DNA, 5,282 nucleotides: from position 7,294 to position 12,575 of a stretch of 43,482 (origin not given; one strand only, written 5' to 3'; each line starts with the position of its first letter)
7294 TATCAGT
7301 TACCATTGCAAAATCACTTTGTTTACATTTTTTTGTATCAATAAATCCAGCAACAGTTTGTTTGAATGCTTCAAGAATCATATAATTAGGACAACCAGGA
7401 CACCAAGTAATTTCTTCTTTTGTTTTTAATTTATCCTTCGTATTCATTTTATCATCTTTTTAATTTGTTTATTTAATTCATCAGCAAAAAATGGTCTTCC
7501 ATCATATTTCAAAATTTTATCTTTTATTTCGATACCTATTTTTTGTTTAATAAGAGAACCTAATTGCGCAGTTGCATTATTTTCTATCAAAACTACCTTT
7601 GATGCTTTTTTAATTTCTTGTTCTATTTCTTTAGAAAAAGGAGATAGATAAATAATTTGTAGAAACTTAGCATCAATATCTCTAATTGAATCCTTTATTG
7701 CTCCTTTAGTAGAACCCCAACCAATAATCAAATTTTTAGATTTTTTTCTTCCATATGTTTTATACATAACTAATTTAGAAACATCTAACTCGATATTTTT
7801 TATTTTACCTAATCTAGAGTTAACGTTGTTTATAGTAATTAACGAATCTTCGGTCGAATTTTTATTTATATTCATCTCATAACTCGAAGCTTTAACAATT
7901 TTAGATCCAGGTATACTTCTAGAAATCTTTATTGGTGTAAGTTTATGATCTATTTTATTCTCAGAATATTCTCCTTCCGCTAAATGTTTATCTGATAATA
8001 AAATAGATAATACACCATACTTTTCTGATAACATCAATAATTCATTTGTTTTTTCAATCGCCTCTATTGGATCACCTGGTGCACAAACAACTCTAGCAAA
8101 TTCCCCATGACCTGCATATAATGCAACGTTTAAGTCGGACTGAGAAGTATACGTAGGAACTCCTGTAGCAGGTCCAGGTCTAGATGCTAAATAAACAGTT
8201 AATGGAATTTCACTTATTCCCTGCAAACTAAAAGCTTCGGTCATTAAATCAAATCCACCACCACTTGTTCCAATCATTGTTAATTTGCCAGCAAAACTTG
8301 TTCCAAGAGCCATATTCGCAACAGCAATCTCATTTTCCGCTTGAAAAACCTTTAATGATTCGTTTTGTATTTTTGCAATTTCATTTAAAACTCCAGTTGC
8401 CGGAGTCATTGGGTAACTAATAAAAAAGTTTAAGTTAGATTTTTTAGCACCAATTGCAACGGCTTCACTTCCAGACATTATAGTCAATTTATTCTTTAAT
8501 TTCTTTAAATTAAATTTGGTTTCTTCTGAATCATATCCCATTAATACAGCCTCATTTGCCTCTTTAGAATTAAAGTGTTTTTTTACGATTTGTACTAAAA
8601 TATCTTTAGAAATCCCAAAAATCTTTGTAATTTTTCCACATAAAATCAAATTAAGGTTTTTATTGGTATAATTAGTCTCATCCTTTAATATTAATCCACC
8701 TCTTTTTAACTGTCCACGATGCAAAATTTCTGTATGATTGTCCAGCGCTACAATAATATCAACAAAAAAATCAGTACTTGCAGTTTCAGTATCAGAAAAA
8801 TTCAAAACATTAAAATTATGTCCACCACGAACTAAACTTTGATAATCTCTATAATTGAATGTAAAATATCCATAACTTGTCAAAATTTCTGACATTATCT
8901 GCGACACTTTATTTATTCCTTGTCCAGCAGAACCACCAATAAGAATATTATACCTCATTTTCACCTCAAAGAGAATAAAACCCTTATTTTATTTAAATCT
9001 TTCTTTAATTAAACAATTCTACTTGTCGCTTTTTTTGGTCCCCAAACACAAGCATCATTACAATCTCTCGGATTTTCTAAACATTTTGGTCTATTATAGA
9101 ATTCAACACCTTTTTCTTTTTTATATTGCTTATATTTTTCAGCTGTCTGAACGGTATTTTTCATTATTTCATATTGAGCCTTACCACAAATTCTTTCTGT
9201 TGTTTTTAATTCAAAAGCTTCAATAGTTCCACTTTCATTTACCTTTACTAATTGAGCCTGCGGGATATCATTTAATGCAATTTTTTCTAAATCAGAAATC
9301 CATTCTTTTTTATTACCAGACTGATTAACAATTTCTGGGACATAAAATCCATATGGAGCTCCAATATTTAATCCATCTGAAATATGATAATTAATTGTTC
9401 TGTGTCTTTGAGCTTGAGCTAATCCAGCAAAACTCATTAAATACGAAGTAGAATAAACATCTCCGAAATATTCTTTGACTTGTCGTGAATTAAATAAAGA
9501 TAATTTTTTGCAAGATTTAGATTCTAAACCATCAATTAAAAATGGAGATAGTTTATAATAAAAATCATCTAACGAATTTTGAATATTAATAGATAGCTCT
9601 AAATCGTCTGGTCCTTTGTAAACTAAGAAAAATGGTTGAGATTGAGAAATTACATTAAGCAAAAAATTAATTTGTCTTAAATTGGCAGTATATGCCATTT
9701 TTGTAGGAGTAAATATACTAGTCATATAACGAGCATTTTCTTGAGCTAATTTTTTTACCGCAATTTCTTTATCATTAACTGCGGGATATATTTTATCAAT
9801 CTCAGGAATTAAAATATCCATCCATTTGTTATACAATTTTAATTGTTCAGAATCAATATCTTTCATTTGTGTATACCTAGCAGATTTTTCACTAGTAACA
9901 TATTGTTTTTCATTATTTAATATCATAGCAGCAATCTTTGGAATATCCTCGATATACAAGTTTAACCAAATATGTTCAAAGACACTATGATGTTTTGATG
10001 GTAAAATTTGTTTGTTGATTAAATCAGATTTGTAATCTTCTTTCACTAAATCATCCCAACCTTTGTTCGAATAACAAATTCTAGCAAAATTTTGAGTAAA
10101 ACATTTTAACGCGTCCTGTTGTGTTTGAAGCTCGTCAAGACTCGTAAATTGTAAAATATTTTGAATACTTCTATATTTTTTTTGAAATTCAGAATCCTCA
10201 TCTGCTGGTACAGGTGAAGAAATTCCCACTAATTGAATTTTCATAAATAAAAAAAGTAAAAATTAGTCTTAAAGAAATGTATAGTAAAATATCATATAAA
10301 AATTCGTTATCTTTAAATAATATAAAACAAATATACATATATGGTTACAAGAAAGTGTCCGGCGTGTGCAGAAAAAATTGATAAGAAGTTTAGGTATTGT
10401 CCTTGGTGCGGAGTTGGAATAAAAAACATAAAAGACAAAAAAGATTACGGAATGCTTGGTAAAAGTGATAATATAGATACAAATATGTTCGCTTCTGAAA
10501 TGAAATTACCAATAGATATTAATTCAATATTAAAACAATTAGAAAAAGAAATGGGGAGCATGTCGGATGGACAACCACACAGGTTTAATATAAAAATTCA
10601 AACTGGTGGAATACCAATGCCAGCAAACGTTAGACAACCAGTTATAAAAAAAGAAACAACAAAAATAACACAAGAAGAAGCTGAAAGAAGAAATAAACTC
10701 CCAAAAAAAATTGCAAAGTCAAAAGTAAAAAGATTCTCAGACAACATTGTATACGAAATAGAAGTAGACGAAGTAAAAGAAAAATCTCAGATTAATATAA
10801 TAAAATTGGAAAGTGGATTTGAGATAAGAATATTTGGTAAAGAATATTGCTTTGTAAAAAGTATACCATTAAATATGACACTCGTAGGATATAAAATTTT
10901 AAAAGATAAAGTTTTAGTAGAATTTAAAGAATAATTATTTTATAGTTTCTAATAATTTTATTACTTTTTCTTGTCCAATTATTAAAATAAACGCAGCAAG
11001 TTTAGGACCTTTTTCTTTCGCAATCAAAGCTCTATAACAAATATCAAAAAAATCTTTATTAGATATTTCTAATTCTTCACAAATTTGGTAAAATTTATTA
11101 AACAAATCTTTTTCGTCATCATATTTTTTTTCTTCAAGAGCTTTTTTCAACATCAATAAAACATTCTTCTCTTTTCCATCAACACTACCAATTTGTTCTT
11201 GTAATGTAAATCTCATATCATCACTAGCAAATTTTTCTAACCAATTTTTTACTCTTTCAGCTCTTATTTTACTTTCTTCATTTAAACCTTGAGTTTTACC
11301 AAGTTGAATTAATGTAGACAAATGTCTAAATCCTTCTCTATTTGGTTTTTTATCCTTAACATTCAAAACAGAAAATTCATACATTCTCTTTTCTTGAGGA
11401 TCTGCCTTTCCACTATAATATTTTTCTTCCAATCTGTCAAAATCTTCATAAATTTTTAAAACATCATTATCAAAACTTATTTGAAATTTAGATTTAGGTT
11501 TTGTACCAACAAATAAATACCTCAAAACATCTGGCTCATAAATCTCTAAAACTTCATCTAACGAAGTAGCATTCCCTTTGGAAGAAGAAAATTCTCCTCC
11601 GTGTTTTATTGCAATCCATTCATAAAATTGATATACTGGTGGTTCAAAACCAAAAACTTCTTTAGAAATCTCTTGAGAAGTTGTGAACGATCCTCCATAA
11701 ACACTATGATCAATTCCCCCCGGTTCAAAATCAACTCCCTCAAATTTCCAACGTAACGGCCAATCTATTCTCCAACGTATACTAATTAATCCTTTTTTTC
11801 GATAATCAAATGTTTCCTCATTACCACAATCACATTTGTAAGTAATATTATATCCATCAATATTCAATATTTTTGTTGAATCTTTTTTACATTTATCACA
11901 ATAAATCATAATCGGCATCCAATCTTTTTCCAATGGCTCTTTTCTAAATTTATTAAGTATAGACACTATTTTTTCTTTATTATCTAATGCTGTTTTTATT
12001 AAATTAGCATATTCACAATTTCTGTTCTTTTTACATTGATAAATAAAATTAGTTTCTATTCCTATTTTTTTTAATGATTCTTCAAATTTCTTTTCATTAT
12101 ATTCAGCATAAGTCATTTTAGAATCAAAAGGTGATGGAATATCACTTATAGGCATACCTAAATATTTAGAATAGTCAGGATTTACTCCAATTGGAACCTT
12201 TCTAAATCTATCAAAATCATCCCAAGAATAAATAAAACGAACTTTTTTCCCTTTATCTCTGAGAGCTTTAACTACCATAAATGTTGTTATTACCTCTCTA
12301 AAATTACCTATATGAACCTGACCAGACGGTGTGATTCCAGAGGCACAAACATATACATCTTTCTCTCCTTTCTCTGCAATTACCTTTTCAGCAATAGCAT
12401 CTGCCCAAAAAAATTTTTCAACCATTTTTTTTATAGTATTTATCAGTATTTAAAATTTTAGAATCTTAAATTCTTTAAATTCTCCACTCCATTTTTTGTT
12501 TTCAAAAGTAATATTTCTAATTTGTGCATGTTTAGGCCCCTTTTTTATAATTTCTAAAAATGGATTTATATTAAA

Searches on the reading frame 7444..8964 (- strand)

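Call 69: search_protein_families(library=pfam, proteins=[window:7444-8964:-], max_evalue=0.001)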
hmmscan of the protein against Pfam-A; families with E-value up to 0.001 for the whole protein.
window:7444-8964:- (506 aa): 2 families
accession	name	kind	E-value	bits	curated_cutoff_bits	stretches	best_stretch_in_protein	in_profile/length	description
PF01855.24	POR_N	-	2.2e-34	119.6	27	1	172-334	2-163/231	Pyruvate flavodoxin/ferredoxin oxidoreductase, thiamine diP-bdg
PF01558.24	POR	-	9.6e-11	42.6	27.4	1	13-103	1-93/173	Pyruvate ferredoxin/flavodoxin oxidoreductase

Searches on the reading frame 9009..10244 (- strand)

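Call 69: search_protein_families(library=pfam, proteins=[window:9009-10244:-], max_evalue=0.001)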
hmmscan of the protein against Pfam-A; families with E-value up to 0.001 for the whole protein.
window:9009-10244:- (411 aa): 1 family
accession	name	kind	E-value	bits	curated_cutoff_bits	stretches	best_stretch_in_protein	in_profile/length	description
PF02511.20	Thy1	-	3.3e-15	56.8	24.8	1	51-192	14-158/191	Thymidylate synthase complementing protein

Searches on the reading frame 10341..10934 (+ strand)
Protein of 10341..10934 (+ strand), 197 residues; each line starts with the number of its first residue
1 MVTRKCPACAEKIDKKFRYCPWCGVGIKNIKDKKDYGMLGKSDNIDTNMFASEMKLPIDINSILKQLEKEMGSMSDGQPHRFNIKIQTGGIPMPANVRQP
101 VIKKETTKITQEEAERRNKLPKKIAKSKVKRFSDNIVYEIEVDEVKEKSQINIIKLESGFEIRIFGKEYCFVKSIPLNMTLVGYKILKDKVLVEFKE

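Call 69: search_protein_families(library=pfam, proteins=[window:10341-10934:+], max_evalue=0.001)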
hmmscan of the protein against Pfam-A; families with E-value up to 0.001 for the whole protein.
window:10341-10934:+ (197 aa): 2 families
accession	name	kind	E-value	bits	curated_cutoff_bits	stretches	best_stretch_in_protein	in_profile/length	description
PF24460.1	DUF7575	-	4.9e-05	23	28.5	1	3-24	3-24/28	Domain of unknown function (DUF7575)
PF12773.13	DZR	-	0.00062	20.3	27.3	0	6-24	1-19/45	Double zinc ribbon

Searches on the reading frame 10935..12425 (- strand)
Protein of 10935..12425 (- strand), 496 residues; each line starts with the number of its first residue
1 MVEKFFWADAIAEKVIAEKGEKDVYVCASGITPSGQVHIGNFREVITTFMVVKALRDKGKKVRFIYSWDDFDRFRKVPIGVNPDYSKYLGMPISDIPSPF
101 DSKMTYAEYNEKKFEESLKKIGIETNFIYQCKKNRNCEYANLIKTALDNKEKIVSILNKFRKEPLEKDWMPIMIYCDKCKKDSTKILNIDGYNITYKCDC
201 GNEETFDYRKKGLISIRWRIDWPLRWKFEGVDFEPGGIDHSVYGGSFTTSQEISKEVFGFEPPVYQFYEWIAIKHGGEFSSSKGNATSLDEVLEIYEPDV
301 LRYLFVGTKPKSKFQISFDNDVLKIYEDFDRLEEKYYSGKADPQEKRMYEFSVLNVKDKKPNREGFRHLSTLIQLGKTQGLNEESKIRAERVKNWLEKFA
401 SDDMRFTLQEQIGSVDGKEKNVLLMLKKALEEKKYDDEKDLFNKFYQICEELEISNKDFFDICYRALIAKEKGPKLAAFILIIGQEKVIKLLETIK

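Call 69: search_protein_families(library=pfam, proteins=[window:10935-12425:-], max_evalue=0.001)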
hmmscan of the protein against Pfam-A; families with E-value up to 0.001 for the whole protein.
window:10935-12425:- (496 aa): 4 families
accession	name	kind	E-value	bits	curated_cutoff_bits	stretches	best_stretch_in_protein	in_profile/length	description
PF01921.24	tRNA-synt_1f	-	5.2e-119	397.8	27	1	6-352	2-357/360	tRNA synthetases class I (K)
PF01406.26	tRNA-synt_1e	-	8.4e-08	32.4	27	1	18-72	6-58/301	tRNA synthetases class I (C) catalytic domain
PF09334.17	tRNA-synt_1g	-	3.4e-07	29.8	20.1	0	270-313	320-362/391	tRNA synthetases class I (M)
PF19269.4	Anticodon_2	-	3.2e-06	28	23.6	1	418-490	63-135/141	Anticodon binding domain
